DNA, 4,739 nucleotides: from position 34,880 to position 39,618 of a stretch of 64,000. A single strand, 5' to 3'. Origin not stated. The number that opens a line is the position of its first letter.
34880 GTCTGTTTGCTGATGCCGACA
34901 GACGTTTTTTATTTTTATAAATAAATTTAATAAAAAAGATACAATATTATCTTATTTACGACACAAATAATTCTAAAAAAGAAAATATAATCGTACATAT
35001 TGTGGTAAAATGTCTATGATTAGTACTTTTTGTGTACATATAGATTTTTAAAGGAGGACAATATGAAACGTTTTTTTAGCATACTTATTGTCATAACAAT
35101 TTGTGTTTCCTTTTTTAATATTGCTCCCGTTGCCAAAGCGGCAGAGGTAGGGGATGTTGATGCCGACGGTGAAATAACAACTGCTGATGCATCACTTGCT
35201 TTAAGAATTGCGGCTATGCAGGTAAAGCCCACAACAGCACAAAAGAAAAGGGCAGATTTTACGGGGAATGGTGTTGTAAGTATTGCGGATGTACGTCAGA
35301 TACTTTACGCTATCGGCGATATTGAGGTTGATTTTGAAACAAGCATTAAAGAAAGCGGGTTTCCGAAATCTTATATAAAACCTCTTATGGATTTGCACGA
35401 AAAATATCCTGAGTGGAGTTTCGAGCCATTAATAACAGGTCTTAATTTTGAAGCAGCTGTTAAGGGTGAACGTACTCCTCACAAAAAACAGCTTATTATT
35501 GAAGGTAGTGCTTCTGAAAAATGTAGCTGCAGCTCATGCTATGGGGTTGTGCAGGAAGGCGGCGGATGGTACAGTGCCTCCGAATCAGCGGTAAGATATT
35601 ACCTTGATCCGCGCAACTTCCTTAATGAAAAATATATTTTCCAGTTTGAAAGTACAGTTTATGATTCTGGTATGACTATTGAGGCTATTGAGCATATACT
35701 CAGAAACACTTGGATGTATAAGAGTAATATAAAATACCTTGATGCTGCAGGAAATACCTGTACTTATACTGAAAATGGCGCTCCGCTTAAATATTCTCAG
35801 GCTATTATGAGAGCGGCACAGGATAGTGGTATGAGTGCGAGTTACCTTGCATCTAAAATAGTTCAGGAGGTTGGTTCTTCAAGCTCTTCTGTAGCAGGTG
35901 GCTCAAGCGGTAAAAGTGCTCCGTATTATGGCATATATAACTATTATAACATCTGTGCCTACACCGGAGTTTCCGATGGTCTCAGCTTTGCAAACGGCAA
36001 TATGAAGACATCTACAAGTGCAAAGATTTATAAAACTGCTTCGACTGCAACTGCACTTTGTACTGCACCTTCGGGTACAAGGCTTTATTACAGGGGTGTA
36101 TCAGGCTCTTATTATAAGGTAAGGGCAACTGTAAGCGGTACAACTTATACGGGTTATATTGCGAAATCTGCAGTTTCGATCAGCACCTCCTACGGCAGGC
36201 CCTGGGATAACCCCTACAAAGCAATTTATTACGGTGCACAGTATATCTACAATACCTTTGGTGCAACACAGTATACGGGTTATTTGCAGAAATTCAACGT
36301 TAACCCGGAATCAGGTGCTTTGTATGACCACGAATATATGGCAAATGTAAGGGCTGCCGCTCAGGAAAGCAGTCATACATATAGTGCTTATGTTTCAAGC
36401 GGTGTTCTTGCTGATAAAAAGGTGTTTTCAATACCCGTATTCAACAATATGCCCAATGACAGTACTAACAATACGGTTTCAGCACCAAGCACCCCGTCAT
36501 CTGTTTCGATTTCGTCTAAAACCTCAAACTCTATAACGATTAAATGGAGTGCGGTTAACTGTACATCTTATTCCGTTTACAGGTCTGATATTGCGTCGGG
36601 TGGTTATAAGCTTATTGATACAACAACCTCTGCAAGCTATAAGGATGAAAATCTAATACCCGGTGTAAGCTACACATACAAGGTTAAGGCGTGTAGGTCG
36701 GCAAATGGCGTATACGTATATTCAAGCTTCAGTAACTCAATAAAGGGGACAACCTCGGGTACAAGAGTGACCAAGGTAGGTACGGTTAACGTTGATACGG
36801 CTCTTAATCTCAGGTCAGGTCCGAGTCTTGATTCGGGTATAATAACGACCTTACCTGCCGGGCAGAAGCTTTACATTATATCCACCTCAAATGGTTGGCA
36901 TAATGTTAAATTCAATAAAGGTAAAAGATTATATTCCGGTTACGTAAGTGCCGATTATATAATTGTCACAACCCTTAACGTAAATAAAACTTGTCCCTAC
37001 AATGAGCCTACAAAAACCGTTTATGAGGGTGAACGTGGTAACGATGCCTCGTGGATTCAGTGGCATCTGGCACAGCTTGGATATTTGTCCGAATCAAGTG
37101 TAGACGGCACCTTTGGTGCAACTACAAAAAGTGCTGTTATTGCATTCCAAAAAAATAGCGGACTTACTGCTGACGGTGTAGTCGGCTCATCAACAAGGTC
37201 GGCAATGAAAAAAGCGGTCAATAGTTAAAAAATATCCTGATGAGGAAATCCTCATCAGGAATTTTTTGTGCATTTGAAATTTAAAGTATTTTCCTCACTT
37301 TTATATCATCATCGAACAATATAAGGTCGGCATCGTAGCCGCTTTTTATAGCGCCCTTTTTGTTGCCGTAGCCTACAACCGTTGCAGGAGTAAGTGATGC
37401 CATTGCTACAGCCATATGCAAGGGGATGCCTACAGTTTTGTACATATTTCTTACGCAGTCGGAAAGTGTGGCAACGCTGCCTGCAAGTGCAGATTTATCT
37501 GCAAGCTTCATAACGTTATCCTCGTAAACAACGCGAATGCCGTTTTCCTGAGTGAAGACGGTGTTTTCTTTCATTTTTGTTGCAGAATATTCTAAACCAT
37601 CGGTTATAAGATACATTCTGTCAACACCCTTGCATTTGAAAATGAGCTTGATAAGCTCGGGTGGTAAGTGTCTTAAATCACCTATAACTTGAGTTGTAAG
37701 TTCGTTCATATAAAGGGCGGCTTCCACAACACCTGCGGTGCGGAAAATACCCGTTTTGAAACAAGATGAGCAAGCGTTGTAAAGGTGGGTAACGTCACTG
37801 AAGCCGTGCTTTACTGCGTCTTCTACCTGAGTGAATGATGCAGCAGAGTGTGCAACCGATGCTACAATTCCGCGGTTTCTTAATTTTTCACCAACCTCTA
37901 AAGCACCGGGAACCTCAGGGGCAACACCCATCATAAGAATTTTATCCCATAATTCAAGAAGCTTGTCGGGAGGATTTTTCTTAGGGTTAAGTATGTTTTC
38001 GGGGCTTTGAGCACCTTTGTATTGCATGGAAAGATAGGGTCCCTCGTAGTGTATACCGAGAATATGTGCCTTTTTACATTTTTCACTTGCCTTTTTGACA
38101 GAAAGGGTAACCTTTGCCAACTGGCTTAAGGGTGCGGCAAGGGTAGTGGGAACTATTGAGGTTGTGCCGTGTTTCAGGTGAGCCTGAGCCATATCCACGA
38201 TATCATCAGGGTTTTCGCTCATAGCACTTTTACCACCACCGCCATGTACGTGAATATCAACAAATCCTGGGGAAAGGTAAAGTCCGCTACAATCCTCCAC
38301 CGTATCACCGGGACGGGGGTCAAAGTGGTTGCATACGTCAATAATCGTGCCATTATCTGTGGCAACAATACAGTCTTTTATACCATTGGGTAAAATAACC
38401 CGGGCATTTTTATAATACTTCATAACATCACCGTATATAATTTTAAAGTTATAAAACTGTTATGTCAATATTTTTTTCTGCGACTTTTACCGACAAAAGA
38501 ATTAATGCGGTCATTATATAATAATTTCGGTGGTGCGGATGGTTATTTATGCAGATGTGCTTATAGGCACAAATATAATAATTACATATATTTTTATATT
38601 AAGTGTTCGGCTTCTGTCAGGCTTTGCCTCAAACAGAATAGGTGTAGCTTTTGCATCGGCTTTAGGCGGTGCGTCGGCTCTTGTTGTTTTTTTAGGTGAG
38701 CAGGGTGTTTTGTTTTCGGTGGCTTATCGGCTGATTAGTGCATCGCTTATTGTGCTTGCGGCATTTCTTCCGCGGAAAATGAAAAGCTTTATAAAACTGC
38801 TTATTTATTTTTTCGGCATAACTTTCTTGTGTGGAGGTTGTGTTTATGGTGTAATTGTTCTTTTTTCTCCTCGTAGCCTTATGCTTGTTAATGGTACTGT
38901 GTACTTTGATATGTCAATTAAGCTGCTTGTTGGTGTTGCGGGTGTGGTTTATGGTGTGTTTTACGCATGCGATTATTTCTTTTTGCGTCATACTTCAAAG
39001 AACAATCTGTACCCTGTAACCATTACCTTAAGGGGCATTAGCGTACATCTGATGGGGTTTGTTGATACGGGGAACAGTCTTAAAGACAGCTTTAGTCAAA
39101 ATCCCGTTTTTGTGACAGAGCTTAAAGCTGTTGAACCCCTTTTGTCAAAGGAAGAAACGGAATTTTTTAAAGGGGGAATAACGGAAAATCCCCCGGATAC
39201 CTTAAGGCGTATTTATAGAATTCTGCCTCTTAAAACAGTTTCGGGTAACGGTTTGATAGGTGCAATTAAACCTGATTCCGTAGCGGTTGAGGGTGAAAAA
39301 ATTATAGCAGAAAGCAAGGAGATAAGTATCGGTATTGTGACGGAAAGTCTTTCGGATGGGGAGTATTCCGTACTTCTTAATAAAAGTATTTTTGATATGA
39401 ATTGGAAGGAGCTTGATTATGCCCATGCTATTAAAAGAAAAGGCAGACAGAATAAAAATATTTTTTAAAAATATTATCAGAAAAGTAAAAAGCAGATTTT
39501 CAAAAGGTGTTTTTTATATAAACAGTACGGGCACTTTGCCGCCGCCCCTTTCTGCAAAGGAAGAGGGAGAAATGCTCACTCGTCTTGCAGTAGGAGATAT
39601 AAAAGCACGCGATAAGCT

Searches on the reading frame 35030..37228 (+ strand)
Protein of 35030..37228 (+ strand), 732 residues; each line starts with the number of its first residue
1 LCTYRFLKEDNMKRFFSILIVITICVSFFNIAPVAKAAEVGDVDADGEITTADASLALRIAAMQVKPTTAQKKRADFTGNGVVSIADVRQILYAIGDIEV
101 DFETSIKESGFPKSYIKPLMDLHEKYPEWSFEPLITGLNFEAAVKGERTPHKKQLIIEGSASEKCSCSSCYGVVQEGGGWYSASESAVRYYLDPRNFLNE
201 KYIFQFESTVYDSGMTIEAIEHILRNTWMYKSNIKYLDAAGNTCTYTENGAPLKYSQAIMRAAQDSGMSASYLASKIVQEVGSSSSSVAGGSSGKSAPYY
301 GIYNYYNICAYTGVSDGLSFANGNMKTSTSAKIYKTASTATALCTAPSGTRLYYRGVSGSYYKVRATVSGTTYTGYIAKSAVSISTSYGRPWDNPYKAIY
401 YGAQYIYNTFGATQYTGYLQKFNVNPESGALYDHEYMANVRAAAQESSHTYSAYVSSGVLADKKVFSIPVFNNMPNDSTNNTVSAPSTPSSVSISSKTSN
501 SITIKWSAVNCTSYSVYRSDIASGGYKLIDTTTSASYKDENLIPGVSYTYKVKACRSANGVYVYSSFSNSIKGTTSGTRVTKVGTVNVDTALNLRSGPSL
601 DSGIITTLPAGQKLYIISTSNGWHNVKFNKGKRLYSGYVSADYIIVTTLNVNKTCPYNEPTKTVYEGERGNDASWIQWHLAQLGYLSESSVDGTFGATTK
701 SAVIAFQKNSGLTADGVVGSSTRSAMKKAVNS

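Call 69: search_protein_families(library=pfam, max_evalue=0.001, proteins=[window:35030-37228:+])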
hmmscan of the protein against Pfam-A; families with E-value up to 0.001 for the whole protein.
window:35030-37228:+ (732 aa): 4 families
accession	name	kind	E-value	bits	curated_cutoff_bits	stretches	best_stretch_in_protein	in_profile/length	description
PF01471.23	PG_binding_1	-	2.1e-17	63.5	23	1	669-726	1-57/57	Putative peptidoglycan binding domain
PF08239.17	SH3_3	-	8.5e-16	58.3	27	1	591-644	2-53/54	Bacterial SH3 domain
PF00041.27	fn3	-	9.3e-07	29.4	25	1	487-558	1-72/84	Fibronectin type III domain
PF00404.24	Dockerin_1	-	1.6e-05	25.4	22.9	1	41-89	2-50/57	Dockerin type I domain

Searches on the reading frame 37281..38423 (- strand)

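Call 69: search_protein_families(library=pfam, max_evalue=0.001, proteins=[window:37281-38423:-])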
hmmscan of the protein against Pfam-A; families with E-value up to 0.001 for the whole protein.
window:37281-38423:- (380 aa): 2 families
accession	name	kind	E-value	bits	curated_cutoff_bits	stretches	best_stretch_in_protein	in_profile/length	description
PF01979.26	Amidohydro_1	-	1.7e-23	83.9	25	1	49-373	1-321/345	Amidohydrolase family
PF07969.17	Amidohydro_3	-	2.5e-11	44.2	29.7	1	333-374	407-448/472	Amidohydrolase family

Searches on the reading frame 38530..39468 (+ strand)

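Call 69: search_protein_families(library=pfam, max_evalue=0.001, proteins=[window:38530-39468:+])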
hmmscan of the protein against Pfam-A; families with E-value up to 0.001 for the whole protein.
window:38530-39468:+ (312 aa): 1 family
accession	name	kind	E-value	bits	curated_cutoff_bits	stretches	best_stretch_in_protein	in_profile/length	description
PF03419.18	Peptidase_U4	-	3.1e-55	187.9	28.4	1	5-287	1-284/284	Sporulation factor SpoIIGA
